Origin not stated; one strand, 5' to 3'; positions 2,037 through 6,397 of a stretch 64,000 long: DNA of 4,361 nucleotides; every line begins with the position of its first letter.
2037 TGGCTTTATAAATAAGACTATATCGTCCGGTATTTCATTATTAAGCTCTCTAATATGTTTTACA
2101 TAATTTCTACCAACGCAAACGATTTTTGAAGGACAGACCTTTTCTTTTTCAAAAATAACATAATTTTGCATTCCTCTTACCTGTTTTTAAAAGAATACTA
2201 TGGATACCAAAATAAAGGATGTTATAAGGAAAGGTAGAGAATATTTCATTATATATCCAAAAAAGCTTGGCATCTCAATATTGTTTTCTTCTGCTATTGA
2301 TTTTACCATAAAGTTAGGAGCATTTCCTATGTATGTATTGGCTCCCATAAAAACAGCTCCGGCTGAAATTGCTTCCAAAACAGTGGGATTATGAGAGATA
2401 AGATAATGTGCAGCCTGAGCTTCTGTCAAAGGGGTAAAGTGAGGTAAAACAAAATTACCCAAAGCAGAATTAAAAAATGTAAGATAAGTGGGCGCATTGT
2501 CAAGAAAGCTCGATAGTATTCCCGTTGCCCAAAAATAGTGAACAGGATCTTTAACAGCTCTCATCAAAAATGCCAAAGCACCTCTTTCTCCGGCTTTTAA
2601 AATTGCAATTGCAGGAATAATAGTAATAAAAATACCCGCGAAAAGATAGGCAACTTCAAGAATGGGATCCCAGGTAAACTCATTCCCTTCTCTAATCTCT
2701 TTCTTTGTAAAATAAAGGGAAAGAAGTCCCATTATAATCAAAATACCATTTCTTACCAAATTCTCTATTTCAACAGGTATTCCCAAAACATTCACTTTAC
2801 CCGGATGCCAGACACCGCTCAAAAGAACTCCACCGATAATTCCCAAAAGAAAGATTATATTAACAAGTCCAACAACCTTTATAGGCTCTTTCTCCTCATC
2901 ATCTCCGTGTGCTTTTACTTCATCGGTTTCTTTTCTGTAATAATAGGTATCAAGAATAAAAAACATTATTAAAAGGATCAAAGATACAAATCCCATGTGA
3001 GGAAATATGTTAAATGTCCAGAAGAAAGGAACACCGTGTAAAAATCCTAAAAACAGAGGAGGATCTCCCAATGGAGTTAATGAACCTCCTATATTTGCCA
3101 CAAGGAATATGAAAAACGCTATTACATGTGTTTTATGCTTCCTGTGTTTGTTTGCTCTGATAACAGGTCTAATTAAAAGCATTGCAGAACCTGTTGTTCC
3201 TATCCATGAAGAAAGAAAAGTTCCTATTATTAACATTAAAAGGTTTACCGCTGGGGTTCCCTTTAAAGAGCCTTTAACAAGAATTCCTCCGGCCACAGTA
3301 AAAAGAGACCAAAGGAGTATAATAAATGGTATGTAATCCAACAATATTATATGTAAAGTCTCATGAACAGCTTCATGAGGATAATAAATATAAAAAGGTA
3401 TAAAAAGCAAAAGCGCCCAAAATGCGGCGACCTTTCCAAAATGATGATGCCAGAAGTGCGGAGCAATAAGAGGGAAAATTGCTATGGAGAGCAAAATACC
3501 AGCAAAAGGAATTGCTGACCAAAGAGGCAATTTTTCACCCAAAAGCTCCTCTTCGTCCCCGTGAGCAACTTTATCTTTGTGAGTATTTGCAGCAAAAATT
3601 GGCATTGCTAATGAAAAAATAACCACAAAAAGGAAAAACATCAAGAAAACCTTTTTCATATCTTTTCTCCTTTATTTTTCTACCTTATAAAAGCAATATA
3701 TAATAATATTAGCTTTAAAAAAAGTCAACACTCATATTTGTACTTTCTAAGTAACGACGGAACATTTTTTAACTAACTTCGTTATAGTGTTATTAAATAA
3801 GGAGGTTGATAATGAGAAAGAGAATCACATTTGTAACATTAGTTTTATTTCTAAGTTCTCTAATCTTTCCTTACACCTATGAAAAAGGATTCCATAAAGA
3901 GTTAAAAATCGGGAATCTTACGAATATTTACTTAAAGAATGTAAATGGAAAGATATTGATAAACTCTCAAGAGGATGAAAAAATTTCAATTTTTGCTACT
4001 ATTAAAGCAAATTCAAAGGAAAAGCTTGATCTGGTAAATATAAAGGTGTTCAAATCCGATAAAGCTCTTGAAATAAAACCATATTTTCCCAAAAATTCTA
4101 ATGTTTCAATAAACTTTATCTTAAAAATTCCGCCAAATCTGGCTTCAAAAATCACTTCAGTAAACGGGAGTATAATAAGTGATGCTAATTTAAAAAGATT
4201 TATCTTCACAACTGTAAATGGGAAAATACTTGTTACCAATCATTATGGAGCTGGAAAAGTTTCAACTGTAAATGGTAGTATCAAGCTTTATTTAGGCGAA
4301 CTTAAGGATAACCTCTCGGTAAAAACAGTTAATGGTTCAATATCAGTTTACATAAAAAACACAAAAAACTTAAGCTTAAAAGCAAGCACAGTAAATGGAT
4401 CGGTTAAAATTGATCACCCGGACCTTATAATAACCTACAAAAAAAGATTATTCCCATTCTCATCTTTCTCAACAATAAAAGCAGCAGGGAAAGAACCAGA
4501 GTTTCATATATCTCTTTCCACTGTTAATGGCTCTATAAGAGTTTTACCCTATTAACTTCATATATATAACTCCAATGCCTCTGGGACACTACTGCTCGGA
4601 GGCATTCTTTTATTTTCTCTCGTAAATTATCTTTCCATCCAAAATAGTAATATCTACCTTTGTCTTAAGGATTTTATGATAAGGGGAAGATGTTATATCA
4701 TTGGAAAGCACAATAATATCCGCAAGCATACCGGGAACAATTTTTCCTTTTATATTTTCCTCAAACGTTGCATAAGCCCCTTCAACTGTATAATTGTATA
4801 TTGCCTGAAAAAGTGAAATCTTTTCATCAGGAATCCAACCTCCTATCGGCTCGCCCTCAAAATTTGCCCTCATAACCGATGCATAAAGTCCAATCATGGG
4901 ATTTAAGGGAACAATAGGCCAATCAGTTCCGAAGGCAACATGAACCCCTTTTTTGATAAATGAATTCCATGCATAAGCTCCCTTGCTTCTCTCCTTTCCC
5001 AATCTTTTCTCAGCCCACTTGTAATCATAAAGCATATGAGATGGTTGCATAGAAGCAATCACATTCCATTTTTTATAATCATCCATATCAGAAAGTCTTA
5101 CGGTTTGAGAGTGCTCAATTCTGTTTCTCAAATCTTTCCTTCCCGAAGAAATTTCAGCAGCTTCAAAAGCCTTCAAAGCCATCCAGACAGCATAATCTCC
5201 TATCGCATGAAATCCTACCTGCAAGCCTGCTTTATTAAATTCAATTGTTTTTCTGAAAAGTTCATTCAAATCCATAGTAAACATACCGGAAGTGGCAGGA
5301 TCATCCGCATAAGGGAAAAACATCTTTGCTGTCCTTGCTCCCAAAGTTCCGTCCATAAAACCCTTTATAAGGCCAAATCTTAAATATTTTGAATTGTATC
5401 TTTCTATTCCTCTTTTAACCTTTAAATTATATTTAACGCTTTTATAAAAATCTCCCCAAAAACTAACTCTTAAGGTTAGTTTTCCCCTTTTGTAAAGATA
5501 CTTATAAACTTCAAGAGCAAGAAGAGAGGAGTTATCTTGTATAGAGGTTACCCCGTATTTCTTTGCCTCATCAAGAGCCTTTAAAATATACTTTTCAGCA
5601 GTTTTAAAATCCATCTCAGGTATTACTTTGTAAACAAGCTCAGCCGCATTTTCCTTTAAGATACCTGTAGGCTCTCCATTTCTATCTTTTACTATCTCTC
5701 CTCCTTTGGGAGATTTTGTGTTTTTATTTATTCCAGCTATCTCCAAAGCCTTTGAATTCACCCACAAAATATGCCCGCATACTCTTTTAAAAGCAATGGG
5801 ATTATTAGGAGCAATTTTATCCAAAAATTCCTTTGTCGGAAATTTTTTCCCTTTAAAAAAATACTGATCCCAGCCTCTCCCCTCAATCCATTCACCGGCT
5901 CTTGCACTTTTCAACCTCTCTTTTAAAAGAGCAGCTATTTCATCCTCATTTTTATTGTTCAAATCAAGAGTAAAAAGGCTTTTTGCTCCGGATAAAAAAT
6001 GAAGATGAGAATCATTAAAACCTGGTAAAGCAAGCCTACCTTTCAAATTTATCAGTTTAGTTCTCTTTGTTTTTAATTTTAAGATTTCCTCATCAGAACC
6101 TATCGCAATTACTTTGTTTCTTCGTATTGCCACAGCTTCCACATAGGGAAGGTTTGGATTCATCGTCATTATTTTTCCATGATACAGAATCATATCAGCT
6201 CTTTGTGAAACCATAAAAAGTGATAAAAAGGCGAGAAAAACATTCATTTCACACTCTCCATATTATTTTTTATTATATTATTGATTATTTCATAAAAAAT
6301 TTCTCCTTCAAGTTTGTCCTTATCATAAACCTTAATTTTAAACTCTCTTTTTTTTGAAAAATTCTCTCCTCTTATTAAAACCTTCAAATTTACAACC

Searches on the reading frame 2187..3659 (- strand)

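Call 96: search_protein_families(library=pfam, proteins=[window:2187-3659:-], max_evalue=0.000001)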
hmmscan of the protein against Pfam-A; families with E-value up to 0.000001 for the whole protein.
window:2187-3659:- (490 aa): 2 families
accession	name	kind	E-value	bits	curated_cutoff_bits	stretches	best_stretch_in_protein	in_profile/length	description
PF16980.11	CitMHS_2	-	9.9e-189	628.1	25.7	1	42-490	2-448/448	Putative citrate transport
PF03600.22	CitMHS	-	4.9e-13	49.3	31.9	1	119-399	60-314/336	Citrate transporter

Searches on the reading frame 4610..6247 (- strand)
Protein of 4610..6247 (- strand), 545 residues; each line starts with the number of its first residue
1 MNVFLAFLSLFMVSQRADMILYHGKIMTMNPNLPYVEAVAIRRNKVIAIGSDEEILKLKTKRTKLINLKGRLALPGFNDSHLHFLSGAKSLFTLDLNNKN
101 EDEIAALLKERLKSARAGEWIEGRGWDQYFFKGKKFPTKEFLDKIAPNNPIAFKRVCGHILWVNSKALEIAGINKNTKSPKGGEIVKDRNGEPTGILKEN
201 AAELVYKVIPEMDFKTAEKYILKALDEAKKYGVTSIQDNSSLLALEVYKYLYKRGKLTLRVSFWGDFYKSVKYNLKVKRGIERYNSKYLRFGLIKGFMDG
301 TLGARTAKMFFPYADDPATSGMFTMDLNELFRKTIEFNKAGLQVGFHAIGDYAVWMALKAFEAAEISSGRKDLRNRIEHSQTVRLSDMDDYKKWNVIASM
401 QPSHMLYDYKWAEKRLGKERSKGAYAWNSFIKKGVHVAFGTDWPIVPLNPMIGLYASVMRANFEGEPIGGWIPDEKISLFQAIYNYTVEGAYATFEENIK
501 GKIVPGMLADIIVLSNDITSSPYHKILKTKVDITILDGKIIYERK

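Call 96: search_protein_families(library=pfam, proteins=[window:4610-6247:-], max_evalue=0.000001)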
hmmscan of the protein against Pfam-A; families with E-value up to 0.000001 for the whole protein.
window:4610-6247:- (545 aa): 2 families
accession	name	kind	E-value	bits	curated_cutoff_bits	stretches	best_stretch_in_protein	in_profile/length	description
PF07969.17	Amidohydro_3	-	1.4e-104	351.6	29.7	1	65-542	2-472/472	Amidohydrolase family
PF01979.26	Amidohydro_1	-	4.3e-09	36.5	25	0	336-540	143-344/345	Amidohydrolase family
